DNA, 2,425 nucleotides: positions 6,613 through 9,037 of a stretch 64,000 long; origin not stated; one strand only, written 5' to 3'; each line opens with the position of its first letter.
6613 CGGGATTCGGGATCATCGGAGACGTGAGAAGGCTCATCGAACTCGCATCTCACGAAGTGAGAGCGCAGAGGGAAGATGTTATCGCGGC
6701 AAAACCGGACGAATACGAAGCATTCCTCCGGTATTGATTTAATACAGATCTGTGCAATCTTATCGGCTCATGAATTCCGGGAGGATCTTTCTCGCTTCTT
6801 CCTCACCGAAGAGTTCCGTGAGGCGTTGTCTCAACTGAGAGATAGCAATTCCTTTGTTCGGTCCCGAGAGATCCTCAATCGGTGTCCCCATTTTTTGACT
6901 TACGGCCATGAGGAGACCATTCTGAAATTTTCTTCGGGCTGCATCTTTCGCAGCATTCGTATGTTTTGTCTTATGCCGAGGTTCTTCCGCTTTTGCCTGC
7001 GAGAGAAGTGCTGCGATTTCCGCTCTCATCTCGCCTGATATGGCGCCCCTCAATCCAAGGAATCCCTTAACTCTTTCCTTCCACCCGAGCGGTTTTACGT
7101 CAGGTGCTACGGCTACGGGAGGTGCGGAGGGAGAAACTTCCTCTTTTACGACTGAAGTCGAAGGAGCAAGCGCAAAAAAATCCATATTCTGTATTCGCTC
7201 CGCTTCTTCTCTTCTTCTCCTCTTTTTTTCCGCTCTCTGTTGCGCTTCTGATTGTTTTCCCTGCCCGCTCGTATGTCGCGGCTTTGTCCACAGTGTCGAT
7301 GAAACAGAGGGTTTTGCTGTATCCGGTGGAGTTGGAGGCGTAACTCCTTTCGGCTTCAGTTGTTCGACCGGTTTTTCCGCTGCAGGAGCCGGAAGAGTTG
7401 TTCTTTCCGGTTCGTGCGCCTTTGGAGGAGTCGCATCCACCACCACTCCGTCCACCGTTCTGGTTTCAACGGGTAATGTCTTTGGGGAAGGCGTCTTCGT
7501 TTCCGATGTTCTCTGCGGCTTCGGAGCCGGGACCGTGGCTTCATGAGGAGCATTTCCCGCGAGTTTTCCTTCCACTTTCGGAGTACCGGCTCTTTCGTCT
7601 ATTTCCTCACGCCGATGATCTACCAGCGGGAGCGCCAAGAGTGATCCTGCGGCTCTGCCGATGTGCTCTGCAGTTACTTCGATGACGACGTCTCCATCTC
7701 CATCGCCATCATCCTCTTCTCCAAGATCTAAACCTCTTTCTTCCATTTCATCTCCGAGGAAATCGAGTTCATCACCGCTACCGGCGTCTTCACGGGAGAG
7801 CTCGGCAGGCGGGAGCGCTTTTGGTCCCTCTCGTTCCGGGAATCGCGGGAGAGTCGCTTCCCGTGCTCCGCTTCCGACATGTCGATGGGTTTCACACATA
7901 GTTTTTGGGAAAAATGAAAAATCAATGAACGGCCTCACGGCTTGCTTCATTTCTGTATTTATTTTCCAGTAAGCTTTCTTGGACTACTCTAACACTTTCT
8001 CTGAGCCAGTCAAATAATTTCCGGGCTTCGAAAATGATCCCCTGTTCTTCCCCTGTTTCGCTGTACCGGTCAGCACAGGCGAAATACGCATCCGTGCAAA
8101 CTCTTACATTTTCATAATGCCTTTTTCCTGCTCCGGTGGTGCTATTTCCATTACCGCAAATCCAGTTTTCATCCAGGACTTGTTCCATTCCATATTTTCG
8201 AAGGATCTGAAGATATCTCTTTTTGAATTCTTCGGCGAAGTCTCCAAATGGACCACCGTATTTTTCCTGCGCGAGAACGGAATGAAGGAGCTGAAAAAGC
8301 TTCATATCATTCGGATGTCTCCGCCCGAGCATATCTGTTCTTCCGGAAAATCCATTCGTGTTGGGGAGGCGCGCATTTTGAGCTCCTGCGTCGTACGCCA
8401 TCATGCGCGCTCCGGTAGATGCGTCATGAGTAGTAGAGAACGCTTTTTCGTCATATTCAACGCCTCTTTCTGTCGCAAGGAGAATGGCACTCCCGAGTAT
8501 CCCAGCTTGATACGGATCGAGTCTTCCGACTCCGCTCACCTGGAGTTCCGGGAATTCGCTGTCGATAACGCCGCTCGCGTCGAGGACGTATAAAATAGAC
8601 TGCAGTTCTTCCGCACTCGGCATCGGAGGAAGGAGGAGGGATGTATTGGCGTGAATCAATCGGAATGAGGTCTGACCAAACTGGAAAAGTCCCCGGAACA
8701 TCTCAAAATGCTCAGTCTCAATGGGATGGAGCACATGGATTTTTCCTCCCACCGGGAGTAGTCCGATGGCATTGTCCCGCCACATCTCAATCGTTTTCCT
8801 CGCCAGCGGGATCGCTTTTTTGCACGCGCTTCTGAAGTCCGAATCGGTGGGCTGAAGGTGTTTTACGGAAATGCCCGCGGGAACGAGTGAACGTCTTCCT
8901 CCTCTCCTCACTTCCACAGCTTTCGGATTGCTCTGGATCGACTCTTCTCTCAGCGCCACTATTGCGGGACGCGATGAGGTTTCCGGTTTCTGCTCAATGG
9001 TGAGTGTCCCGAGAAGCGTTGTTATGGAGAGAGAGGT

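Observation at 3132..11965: Convergent locus of two giant orphan ORFs flanking a disordered protein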

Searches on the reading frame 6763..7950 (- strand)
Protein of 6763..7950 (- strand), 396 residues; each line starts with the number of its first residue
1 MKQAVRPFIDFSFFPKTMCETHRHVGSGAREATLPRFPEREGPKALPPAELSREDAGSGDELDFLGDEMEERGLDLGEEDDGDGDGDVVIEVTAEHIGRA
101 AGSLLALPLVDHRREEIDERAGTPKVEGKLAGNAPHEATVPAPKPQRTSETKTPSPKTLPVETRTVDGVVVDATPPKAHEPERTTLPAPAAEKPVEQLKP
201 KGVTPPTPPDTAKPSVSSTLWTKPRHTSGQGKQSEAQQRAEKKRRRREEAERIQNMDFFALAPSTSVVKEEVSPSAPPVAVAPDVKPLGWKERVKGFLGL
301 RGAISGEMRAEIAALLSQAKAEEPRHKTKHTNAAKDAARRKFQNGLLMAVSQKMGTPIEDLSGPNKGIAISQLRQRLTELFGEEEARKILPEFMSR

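Call 7: search_protein_families(library=pfam, proteins=[window:6763-7950:-], max_evalue=1)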
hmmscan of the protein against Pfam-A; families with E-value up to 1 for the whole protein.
window:6763-7950:- (396 aa): 0 families

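Call 8: search_protein_families(library=ncbifam, proteins=[window:6763-7950:-], max_evalue=1)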
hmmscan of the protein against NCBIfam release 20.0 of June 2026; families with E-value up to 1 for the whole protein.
window:6763-7950:- (396 aa): 1 family
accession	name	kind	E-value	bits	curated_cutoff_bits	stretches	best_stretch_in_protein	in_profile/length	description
NF005846.3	PRK07764.1-6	equivalog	0.42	9.6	625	1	113-342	374-599/628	DNA polymerase III subunit gamma and tau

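Call 37: list_cluster_members(proteins=[P0001, P0005, window:6763-7899:-, window:59020-61653:-])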
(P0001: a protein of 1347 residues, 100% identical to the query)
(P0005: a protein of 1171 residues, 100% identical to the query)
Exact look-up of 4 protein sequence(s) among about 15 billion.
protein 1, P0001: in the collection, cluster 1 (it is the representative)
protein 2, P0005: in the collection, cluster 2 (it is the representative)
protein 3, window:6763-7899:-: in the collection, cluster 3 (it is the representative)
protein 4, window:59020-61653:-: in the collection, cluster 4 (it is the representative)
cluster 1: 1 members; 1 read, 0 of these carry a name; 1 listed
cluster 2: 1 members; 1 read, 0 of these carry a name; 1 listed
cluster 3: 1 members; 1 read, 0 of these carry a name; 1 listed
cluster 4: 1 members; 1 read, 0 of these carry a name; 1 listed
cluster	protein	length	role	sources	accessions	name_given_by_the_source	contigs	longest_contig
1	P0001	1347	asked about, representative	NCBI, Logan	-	-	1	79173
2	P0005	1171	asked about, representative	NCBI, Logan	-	-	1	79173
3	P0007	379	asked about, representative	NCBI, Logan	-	-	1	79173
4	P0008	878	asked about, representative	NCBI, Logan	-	-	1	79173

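Call 95: search_protein_families(library=padloc, proteins=[P0007], max_evalue=1)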
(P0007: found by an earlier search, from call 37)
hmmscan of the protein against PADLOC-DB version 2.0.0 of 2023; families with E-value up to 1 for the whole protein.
P0007 (379 aa): 0 families

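Call 96: search_protein_families(library=phrogs, proteins=[P0007], max_evalue=1)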
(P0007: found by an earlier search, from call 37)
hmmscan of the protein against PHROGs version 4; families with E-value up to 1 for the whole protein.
P0007 (379 aa): 0 families

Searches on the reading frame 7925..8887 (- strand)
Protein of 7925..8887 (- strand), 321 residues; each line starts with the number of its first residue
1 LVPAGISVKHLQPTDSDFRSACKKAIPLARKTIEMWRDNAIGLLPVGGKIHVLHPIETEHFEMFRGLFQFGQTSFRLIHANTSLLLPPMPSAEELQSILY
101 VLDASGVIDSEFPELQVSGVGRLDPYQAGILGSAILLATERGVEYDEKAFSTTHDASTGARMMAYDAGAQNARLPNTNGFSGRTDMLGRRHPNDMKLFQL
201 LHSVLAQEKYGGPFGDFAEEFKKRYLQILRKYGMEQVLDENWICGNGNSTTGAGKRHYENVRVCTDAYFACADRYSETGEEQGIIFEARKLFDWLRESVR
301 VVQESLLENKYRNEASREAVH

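Call 30: search_solved_structures(query=A1, max_evalue=10, show_alignments=2)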
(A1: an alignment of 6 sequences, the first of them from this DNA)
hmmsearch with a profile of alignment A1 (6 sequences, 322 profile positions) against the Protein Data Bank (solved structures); distinct sequences matched with E-value up to 10: 2.
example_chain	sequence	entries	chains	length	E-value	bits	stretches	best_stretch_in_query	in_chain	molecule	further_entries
9pzm_B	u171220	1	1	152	0.58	12.1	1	97-131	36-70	AUGMIN subunit 2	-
9nba_B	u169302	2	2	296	1.3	11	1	97-131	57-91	AUGMIN subunit 2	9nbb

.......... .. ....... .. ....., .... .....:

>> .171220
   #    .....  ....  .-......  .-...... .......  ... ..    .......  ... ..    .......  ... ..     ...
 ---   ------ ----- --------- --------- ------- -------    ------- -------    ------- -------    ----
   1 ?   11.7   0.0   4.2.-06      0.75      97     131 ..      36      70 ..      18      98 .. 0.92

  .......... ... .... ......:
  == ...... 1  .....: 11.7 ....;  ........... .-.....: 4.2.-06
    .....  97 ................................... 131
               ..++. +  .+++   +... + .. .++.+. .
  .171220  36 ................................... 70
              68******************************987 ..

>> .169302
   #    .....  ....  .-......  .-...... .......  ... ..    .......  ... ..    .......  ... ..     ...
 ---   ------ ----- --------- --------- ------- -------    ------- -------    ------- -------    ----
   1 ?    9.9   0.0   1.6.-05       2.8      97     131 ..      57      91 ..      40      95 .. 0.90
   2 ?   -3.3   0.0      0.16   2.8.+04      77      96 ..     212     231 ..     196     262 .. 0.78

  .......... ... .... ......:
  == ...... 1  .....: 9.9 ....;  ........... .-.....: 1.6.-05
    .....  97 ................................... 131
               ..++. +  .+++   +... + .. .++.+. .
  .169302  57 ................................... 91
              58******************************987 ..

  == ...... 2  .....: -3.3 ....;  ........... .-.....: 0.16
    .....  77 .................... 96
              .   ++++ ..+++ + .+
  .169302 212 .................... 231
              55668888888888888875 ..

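Call 45: search_protein_representatives(alignment_id=A1)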
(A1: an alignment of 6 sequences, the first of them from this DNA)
Query: 6 sequences, 322 profile positions. Proteins with E-value up to 0.001 (for the whole library): 346; up to 1e-10: 303; up to 1e-30: 185. The best 150 are listed.
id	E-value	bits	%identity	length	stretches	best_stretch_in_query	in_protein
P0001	1.3e-145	500.7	-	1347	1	6-321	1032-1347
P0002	4.7e-143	492.2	-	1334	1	3-321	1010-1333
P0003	5.7e-142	488.7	-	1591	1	6-322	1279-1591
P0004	9.6e-138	474.8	-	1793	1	8-322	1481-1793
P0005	1.3e-136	471.0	-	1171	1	2-322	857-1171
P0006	3.4e-133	459.8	-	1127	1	2-322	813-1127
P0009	4.7e-116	403.5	-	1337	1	13-322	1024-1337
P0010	1.1e-111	389.2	-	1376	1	19-322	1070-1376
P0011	1.7e-110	385.3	-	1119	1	22-321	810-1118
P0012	4.8e-107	373.9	-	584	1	14-321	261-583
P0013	1.2e-105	369.3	-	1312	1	16-320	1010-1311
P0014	2.6e-103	361.6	-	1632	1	14-321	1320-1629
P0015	3.1e-102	358.1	-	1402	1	18-322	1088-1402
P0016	9.6e-102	356.5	-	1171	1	4-312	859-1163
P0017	2.7e-101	355.0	-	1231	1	5-320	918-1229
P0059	3.8e-76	272.4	-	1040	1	13-313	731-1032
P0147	2.8e-47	177.5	-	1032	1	31-294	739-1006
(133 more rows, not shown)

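Call 46: predict_structure(alignment_id=A1)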
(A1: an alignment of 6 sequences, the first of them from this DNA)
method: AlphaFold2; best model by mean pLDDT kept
length: 321 residues; sequences in the alignment: 6
mean_pLDDT: 76.2   pTM: 0.80
mean pLDDT of the five models: 76.2, 74.6, 73.7, 73.6, 73.4
residues with pLDDT >= 90: 84; 70-90: 144; 50-70: 60; < 50: 33
segments of 3 or more residues with pLDDT < 50: 1-11, 154-159, 166-177
pLDDT, mean of each block of 10 residues (from residue 1): 31 68 82 86 84 75 75 58 77 86 78 74 87 90 74 47 48 49 70 84 92 92 98 91 59 79 91 94 94 96 81 54 53
secondary structure, 60 per line:
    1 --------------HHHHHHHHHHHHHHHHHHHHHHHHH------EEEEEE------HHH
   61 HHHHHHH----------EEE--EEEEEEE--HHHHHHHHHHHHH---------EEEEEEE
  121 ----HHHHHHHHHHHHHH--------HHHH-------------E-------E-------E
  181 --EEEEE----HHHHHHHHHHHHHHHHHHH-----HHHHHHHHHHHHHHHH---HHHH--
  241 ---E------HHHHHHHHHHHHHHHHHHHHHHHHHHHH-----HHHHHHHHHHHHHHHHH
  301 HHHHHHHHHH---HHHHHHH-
elements in order: H15-39 E46-51 H58-67 E78-80 E83-89 H92-104 E114-120 H125-138 H147-150 E183-187 H192-210 H216-231 H235-238 H251-278 H284-310 H314-320

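Call 48: fold_search(model_id=the predicted structure, library=pdb)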
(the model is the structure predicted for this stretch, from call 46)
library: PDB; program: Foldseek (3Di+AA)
matches with E <= 10: 321; with E <= 0.001: 0
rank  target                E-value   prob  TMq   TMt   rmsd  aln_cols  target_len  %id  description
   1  9qur_A                4.6e-02  0.38  0.29  0.23  17.4       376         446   11  Crystal structure of gamma-Glutamyl-Methylamide Synthetase from Methylovorus mays (MmGmaS) in complex with ATPgS (released 2026-01-28)
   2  1ais_A                5.4e-02  0.21  0.15  0.24  15.1       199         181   11  TATA-BINDING PROTEIN/TRANSCRIPTION FACTOR (II)B/TATA-BOX COMPLEX FROM PYROCOCCUS WOESEI (released 1997-07-07)
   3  1mp9_A                7.6e-02  0.20  0.16  0.23  13.5       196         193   11  TBP from a mesothermophilic archaeon, Sulfolobus acidocaldarius (released 2003-11-04)
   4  3krm_C                8.5e-02  0.60  0.26  0.44   7.8       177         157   11  Imp1 kh34 (released 2010-02-09)
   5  1r8g_A                1.1e-01  0.28  0.26  0.25  14.7       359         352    9  Structure and function of YbdK (released 2004-08-17)
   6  3tvi_H                1.1e-01  0.28  0.16  0.13   9.9       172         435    8  Crystal structure of Clostridium acetobutylicum aspartate kinase (CaAK): An important allosteric enzyme for industrial (released 2011-11-09)
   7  3mah                  1.1e-01  0.18  0.14  0.26   9.7       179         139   12  A putative c-terminal regulatory domain of aspartate kinase from porphyromonas gingivalis w83. (released 2010-04-14)
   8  2j0w                  1.4e-01  0.18  0.18  0.15   8.8       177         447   19  Crystal structure of E. coli aspartokinase III in complex with aspartate and ADP (R-state) (released 2006-08-10)
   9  3ab2_E                1.5e-01  0.28  0.19  0.17   8.4       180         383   11  Crystal structure of aspartate kinase from Corynebacterium glutamicum in complex with threonine (released 2010-06-23)
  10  1qne_B                1.5e-01  0.16  0.17  0.24  13.0       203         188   11  Crystal structure of the Adenovirus major late promoter TATA box bound to wild-type TBP (Arabidopsis thaliana TBP isof (released 2000-02-07)
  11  3krm_B                1.6e-01  0.47  0.26  0.43   7.5       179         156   12  Imp1 kh34 (released 2010-02-09)
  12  3ab2_K                1.6e-01  0.21  0.18  0.17   8.6       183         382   11  Crystal structure of aspartate kinase from Corynebacterium glutamicum in complex with threonine (released 2010-06-23)
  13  3ab4_P                1.7e-01  0.18  0.17  0.27   9.2       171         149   12  Crystal structure of feedback inhibition resistant mutant of aspartate kinase from Corynebacterium glutamicum in compl (released 2010-06-23)
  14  3tvi_G                2.0e-01  0.23  0.18  0.14  10.2       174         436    8  Crystal structure of Clostridium acetobutylicum aspartate kinase (CaAK): An important allosteric enzyme for industrial (released 2011-11-09)
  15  1qn5_B                2.3e-01  0.09  0.15  0.22  13.1       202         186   10  Crystal structure of the G(-26) Adenovirus major late promoter TATA box variant bound to wild-type TBP (Arabidopsis th (released 2000-02-07)
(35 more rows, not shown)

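Call 55: find_related_loci(query=A1, collection=genome_contigs, flank=8000)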
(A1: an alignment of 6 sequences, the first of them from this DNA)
Query A1 (321 aa) in genome_contigs; peptide patterns used: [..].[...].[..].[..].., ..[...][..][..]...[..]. (x = any residue, [..] = any of these).
37 stretches matched a pattern; 16 encode a relative of the query (tblastn E <= 1e-3); 16 distinct loci.
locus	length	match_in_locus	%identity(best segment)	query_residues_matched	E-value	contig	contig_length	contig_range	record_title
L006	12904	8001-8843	48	36-313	5e-82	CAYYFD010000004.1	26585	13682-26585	MAG TPA_asm: uncultured Candidatus Peribacteria bacterium isolate binchicken_co186_64 genome assembly, contig: NODE_1990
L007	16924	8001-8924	42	20-308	6e-78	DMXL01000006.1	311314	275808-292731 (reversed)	MAG TPA_asm: Candidatus Peribacteria bacterium isolate UBA11694 contig_64, whole genome shotgun sequence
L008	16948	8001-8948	40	4-299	4e-77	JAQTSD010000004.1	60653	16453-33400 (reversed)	MAG: Candidatus Peribacteraceae bacterium isolate STB_179 NODE_1014_length_60653_cov_3.580577_Sandtown_B, whole genome s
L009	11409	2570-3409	44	32-310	1e-74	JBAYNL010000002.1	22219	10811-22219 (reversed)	MAG: Candidatus Gracilibacteria bacterium isolate SO_2016_LW1_63 scaffold02153_LW64-88_2016, whole genome shotgun sequen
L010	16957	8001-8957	41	11-320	1e-70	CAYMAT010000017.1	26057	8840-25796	MAG TPA_asm: uncultured Candidatus Peribacteria bacterium isolate SRP342105_co2_387 genome assembly, contig: NODE_1879_l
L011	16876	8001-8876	42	26-314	2e-66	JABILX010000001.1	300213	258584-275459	MAG: Candidatus Peregrinibacteria bacterium isolate SI054_bin82 k141_1076007, whole genome shotgun sequence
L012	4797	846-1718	42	30-320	2e-65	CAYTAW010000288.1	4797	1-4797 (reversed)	MAG TPA_asm: uncultured Bdellovibrionales bacterium isolate SRP257259_co1_208 genome assembly, contig: NODE_32484_length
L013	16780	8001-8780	38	31-292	4e-55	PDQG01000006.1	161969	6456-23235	MAG: bacterium DOLZORAL124_38_8 isolate DOLZORAL124_38_8 DolZOral124_scaffold_690_curated, whole genome shotgun sequence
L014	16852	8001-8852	36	26-306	2e-49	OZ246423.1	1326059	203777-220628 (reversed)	MAG: Candidatus Altimarinota bacterium isolate 38dfdaa7-23c9-415c-95bd-71b6b8237c91 genome assembly, chromosome: 1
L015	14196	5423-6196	38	13-270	3e-47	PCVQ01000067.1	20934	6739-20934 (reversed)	MAG: Candidatus Peregrinibacteria bacterium CG11_big_fil_rev_8_21_14_0_20_46_8 CG11_8_21_14_0.20_scaffold_3177_c, whole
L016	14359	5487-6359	33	20-314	6e-47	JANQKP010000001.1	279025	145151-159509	MAG: Candidatus Gracilibacteria bacterium isolate PL25a_bin.160 k99_1793505, whole genome shotgun sequence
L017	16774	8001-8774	38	18-274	1e-39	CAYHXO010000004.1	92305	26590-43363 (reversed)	MAG TPA_asm: uncultured Candidatus Peribacteria bacterium isolate ERP119705_co15_648 genome assembly, contig: NODE_116_l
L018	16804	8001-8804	31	37-307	1e-39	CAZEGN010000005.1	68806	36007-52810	MAG TPA_asm: uncultured Candidatus Peribacteria bacterium isolate SRP342105_co1_220 genome assembly, contig: NODE_488_le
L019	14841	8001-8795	31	37-305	3e-36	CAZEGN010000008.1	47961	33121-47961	MAG TPA_asm: uncultured Candidatus Peribacteria bacterium isolate SRP342105_co1_220 genome assembly, contig: NODE_900_le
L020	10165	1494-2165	34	17-235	1e-34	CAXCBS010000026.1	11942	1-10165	MAG TPA_asm: uncultured Candidatus Peregrinibacteria bacterium isolate SRR3723783_concoct_125 genome assembly, contig: E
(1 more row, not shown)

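Call 86: fold_search(model_id=the predicted structure, library=viral)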
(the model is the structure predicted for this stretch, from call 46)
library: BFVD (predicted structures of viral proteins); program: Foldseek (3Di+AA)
matches with E <= 10: 324; with E <= 0.001: 0
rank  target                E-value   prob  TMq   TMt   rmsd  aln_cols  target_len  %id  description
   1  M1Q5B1                2.9e-03  0.84  0.28  0.17  18.8       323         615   10  (no name in the UniProt tables at hand)
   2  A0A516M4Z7            3.2e-03  0.90  0.30  0.31  13.9       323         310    9  (no name in the UniProt tables at hand)
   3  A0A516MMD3            2.1e-02  0.57  0.27  0.28  16.5       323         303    9  (no name in the UniProt tables at hand)
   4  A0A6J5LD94            3.0e-02  0.72  0.31  0.37  10.2       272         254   10  Amidoligase enzyme [uncultured Caudovirales phage]
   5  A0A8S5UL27            3.0e-02  0.35  0.23  0.15  25.7       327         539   11  Putative cytoplasmic protein [Siphoviridae sp. ctICF6]
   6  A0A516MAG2            3.6e-02  0.51  0.29  0.30  17.1       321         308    8  (no name in the UniProt tables at hand)
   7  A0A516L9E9            3.6e-02  0.47  0.29  0.27  11.7       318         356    9  (no name in the UniProt tables at hand)
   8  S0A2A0                3.6e-02  0.30  0.25  0.18  17.4       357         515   13  Amidoligase enzyme [Cellulophaga phage phi14:2]
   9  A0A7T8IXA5            3.8e-02  0.57  0.20  0.26  16.4       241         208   13  (no name in the UniProt tables at hand)
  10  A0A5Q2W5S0            3.8e-02  0.33  0.24  0.17  14.9       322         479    8  (no name in the UniProt tables at hand)
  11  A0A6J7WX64            4.0e-02  0.69  0.30  0.20  12.1       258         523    9  Amidoligase enzyme [uncultured Caudovirales phage]
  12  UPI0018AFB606         4.3e-02  0.38  0.26  0.21  21.5       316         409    9  (no name look-up for this kind of identifier)
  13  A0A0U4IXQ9            4.5e-02  0.63  0.30  0.29  15.5       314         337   11  Amidoligase [Arthrobacter phage Salgado]
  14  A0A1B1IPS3            5.0e-02  0.51  0.29  0.21  16.4       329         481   10  (no name in the UniProt tables at hand)
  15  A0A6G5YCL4            5.6e-02  0.41  0.22  0.22  13.0       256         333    9  (no name in the UniProt tables at hand)
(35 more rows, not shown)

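Call 104: find_related_loci(query=A1, collection=viral_contigs, flank=6000)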
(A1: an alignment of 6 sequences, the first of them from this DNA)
Query A1 (321 aa) in viral_contigs; peptide patterns used: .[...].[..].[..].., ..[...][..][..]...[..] (x = any residue, [..] = any of these).
23 stretches matched a pattern, but none encodes a relative of the query by tblastn (E <= 1e-3).

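Call 105: find_related_loci(query=A1, collection=metagenome_contigs, flank=7000)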
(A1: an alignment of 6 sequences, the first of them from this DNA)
Query A1 (321 aa) in metagenome_contigs; peptide patterns used: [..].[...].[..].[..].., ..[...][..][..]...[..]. (x = any residue, [..] = any of these).
32 stretches matched a pattern; 14 encode a relative of the query (tblastn E <= 1e-3); 14 distinct loci.
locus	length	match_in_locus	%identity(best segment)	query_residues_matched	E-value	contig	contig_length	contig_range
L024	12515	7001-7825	45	37-309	1e-82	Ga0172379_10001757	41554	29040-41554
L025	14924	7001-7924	42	20-308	3e-78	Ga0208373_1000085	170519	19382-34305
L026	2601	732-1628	42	29-320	4e-78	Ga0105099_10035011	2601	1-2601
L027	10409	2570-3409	44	32-310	8e-75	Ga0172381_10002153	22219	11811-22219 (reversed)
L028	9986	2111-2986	42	26-314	9e-67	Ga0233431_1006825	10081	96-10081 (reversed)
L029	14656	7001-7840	40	25-299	2e-60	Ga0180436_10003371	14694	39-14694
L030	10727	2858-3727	35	14-310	8e-56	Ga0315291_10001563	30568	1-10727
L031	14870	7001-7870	35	14-310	8e-56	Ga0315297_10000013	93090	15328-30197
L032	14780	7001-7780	38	31-292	2e-55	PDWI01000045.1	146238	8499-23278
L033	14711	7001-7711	39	13-248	2e-47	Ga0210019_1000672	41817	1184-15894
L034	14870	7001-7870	35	14-310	8e-56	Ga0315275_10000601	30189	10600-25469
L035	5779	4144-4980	34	25-307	4e-45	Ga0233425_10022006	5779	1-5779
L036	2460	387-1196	37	33-289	6e-43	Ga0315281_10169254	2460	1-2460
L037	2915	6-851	34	26-304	4e-42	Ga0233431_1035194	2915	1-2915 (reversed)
